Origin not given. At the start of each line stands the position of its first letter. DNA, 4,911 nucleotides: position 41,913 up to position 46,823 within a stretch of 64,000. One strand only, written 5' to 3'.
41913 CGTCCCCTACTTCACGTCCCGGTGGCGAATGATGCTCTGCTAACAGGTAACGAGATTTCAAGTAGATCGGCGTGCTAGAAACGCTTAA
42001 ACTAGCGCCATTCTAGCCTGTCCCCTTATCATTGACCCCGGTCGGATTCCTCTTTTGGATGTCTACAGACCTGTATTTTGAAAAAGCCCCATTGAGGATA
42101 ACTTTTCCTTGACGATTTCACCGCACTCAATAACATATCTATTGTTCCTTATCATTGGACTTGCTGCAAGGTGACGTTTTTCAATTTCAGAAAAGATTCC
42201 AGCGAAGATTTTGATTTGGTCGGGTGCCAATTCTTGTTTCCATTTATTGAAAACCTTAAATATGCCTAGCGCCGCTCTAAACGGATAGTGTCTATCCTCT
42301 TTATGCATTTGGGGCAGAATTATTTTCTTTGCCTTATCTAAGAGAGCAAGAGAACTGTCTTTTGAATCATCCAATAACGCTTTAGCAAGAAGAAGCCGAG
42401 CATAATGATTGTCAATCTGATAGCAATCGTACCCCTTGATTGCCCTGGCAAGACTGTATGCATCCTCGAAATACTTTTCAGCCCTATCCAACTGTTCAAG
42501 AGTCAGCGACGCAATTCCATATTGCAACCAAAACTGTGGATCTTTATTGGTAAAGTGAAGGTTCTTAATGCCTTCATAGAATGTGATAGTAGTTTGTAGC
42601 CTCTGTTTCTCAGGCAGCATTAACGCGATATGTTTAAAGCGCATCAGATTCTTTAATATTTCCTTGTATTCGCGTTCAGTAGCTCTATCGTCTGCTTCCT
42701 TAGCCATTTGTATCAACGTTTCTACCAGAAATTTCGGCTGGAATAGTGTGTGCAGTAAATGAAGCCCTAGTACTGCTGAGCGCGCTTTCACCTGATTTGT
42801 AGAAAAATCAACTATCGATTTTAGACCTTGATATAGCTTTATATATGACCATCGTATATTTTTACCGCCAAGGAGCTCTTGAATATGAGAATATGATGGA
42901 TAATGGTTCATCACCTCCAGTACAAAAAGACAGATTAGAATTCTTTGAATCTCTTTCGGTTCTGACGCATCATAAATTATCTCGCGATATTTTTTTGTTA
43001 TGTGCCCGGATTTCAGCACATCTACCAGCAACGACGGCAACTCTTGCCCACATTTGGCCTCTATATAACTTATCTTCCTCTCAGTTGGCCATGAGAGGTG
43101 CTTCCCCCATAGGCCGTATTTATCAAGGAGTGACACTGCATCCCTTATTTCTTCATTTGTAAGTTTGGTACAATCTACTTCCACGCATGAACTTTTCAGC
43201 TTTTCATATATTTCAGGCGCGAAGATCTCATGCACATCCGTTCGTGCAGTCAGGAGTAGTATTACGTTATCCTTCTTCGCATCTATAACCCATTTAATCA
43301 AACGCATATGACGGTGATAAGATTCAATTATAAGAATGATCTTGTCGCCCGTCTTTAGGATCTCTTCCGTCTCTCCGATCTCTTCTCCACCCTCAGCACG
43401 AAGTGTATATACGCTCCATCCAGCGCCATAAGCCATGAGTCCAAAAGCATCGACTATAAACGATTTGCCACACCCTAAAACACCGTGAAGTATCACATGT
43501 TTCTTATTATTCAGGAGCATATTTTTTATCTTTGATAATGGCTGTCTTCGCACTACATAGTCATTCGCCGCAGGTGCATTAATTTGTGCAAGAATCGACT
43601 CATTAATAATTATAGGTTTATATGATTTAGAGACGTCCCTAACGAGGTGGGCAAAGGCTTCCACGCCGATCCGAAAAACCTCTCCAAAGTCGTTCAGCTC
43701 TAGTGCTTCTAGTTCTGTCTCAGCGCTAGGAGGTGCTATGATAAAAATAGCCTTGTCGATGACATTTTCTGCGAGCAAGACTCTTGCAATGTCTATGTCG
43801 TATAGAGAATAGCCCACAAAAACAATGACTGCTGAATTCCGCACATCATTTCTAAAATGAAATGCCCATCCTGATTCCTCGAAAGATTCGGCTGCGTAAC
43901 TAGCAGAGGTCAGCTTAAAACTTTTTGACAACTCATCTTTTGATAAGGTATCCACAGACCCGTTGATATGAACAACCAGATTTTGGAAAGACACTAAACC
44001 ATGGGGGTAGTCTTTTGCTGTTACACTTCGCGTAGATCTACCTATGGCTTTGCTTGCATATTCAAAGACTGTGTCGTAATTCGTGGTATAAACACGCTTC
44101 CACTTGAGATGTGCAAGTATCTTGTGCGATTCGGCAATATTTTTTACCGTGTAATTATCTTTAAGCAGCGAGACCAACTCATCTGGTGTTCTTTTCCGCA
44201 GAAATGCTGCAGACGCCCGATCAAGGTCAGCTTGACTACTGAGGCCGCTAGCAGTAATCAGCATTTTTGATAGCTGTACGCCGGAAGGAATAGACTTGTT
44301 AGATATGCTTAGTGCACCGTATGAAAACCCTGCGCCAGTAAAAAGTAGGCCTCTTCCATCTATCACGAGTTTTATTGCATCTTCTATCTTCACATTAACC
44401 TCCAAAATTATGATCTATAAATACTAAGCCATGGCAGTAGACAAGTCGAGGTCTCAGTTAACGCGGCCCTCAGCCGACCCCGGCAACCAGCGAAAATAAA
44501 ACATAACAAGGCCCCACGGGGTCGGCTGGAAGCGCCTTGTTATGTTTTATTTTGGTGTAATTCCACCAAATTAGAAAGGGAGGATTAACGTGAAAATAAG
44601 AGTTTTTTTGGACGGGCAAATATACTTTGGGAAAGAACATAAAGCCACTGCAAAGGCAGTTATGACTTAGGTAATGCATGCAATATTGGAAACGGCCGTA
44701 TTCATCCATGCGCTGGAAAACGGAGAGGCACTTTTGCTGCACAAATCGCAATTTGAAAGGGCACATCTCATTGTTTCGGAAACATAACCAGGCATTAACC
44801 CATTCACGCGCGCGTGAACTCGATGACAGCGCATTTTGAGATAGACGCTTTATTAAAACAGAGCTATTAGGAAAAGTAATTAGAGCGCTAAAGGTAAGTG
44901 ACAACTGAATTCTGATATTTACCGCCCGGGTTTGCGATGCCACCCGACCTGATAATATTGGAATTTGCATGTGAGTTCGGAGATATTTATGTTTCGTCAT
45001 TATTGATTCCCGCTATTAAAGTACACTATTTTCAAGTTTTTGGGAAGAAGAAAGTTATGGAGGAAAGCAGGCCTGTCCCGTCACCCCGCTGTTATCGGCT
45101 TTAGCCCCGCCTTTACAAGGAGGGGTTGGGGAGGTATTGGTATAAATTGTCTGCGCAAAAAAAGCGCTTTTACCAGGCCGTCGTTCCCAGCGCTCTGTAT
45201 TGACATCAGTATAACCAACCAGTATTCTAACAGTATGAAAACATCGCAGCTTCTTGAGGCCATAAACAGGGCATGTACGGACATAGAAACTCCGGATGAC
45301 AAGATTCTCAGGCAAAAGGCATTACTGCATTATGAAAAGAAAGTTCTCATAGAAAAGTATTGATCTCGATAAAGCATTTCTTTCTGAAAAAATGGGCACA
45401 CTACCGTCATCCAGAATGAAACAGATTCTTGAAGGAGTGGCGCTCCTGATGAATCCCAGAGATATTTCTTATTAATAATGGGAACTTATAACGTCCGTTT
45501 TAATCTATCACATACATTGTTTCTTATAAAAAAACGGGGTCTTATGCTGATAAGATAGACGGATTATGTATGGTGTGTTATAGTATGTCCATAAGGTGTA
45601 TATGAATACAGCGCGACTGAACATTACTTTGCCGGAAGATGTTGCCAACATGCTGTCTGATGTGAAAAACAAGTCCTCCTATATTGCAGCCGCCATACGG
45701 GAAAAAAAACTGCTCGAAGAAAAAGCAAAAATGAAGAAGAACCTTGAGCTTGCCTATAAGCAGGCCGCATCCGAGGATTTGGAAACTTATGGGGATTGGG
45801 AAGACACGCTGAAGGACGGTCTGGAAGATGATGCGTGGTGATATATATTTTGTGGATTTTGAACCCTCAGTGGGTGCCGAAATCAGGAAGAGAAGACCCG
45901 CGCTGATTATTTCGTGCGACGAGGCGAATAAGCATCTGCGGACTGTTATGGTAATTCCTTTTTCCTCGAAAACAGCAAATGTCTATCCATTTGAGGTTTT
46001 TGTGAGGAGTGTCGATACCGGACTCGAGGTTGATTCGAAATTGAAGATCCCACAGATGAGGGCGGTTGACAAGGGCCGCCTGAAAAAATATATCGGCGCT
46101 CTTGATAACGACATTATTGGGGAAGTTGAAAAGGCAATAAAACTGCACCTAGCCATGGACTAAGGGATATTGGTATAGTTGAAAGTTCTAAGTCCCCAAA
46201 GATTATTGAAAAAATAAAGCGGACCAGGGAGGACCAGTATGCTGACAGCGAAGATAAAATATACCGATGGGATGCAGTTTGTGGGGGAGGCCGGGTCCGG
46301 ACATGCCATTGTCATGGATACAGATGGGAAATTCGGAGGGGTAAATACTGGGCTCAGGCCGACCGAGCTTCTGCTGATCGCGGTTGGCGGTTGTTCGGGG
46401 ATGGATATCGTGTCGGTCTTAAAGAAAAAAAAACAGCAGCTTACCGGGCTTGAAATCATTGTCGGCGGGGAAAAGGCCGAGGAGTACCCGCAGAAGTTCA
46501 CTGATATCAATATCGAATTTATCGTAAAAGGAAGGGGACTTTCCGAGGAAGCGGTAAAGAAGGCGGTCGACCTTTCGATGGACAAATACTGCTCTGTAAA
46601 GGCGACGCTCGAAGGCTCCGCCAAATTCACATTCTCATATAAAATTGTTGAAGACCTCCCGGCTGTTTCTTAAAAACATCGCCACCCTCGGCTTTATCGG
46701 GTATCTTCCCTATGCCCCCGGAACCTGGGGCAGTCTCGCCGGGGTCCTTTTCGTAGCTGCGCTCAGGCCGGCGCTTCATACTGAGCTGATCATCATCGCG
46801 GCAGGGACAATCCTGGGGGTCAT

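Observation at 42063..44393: Stand-alone SIR2 / P-loop NTPase / TPR-like protein (STAND architecture) in a TA-rich island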

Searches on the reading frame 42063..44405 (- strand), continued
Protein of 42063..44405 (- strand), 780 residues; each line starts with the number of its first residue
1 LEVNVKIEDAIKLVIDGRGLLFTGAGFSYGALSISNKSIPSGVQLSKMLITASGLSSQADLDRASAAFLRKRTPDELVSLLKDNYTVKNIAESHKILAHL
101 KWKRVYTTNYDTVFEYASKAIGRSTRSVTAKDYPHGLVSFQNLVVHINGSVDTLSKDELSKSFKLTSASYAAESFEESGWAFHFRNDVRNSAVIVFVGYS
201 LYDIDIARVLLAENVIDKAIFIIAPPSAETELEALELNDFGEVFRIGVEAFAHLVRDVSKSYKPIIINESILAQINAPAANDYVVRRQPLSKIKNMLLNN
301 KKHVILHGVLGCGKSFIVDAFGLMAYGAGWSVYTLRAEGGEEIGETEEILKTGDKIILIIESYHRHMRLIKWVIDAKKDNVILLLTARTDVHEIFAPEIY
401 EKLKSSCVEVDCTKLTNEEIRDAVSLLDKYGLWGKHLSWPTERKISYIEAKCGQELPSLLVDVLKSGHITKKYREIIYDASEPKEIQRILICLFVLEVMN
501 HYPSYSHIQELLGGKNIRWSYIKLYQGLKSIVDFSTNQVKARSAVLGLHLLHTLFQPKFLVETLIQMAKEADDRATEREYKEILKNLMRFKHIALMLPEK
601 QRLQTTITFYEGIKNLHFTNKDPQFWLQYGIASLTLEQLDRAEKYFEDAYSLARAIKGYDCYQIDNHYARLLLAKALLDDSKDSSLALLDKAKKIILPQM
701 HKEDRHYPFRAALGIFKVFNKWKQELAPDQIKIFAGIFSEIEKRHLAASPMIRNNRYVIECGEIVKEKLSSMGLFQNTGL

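Call 75: fold_search(model_id=the predicted structure, library=pdb)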
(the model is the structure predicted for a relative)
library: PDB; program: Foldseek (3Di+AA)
matches with E <= 10: 1309; with E <= 0.001: 119
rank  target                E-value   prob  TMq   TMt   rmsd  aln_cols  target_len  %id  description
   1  9jap_A                7.8e-43  1.00  0.35  0.34  24.0       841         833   25  Helical structure of EfAvs5(SIR2-STAND) (released 2025-03-19)
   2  9nc9_G                3.2e-17  1.00  0.28  0.29  30.0       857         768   14  Helical assembly of AVAST5 filament (released 2026-02-18)
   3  9nc9_P                1.1e-16  1.00  0.27  0.28  29.9       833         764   14  Helical assembly of AVAST5 filament (released 2026-02-18)
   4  9nc9_L                2.4e-16  1.00  0.28  0.30  30.6       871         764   14  Helical assembly of AVAST5 filament (released 2026-02-18)
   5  9nc9_R                2.6e-16  1.00  0.29  0.30  30.4       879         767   14  Helical assembly of AVAST5 filament (released 2026-02-18)
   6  9nc9_D                4.1e-16  1.00  0.29  0.30  30.2       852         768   14  Helical assembly of AVAST5 filament (released 2026-02-18)
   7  9nc9_E                9.6e-16  1.00  0.26  0.28  30.4       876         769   14  Helical assembly of AVAST5 filament (released 2026-02-18)
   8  9zjw_A                7.6e-11  1.00  0.38  0.30  15.8       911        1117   12  Human sterile alpha motif domain-containing protein 9 (SAMD9), loss-of-function mutant R837A (released 2026-02-25)
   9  9zjv_A                1.2e-10  1.00  0.41  0.32  15.1       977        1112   12  Human sterile alpha motif domain-containing protein 9 (SAMD9), asymmetric dimer "wing" shape (released 2026-02-25)
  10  9zjz                  1.6e-10  1.00  0.35  0.27  17.0       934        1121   12  Human sterile alpha motif domain-containing protein 9 (SAMD9), loss-of-function mutant R685Q/G686C/I968C (released 2026-02-25)
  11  9zjr                  2.0e-10  1.00  0.37  0.29  15.7       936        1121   12  Human sterile alpha motif domain-containing protein 9 (SAMD9), monomer (released 2026-02-25)
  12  8wyd_B                6.4e-10  1.00  0.24  0.21  24.6       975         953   12  Cryo-EM structure of DSR2-DSAD1 complex (released 2024-04-10)
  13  8wyb_A                1.2e-09  1.00  0.26  0.23  21.8       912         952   13  Cryo-EM structure of DSR2 (H171A)-tube-NAD+ complex (released 2024-04-10)
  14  8wyb_C                2.4e-09  1.00  0.26  0.22  22.0       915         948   13  Cryo-EM structure of DSR2 (H171A)-tube-NAD+ complex (released 2024-04-10)
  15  8ykf_B                5.1e-09  1.00  0.25  0.21  23.0       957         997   12  The DSR2-DSAD1 complex with DSAD1 on the opposite sides (released 2024-08-14)
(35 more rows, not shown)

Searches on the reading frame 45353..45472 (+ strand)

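Call 76: search_protein_families(library=pfam, proteins=[window:45353-45472:+], max_evalue=1)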
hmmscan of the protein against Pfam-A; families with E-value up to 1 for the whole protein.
seq(40 aa): 1 family
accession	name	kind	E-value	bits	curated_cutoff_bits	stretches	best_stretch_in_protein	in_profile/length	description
PF02452.23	PemK_toxin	-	0.054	14.1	23.1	1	5-32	81-108/109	PemK-like, MazF-like toxin of type II toxin-antitoxin system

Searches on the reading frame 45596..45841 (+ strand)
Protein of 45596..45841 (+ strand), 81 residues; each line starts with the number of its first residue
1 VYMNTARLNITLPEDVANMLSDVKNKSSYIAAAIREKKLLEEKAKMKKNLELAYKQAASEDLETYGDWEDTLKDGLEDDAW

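Call 21: search_protein_families(library=pfam, proteins=[window:45596-45841:+], max_evalue=0.01)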
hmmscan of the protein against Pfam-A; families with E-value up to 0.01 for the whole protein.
window:45596-45841:+ (81 aa): 0 families

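Call 38: search_protein_families(library=padloc, proteins=[window:45596-45841:+], max_evalue=0.01)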
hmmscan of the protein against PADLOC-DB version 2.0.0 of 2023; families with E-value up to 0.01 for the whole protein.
window:45596-45841:+ (81 aa): 0 families

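Call 76: search_protein_families(library=pfam, proteins=[window:45596-45838:+], max_evalue=1)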
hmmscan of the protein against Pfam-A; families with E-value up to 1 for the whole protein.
seq(81 aa): 2 families
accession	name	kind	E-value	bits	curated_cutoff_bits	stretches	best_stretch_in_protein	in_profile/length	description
PF07878.17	RHH_5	-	0.039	14.1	26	1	6-20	2-16/43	CopG-like RHH_1 or ribbon-helix-helix domain, RHH_5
PF20488.3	Birna_VP1_thumb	-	0.071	13.3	25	1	18-72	50-104/167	Birnavirus RNA dependent RNA polymerase (VP1), thumb domain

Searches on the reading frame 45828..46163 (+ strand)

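Call 21: search_protein_families(library=pfam, proteins=[window:45828-46163:+], max_evalue=0.01)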
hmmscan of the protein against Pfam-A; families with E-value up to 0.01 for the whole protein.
window:45828-46163:+ (111 aa): 1 family
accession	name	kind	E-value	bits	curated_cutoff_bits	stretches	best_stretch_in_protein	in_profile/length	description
PF02452.23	PemK_toxin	-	1.7e-29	102.6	23.1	1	3-107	2-108/109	PemK-like, MazF-like toxin of type II toxin-antitoxin system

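Call 38: search_protein_families(library=padloc, proteins=[window:45828-46163:+], max_evalue=0.01)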
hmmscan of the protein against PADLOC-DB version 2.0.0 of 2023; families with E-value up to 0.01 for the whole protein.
window:45828-46163:+ (111 aa): 0 families

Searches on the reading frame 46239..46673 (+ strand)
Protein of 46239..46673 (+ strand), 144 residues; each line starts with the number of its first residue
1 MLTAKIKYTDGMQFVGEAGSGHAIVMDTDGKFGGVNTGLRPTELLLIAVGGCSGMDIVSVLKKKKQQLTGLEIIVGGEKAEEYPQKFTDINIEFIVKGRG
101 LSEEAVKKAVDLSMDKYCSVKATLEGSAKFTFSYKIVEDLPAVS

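Call 21: search_protein_families(library=pfam, proteins=[window:46239-46673:+], max_evalue=0.01)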
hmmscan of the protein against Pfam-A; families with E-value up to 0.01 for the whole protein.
window:46239-46673:+ (144 aa): 1 family
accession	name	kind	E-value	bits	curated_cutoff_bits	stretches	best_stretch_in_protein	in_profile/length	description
PF02566.24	OsmC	-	2.1e-20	73.4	27.5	1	36-131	3-98/100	OsmC-like protein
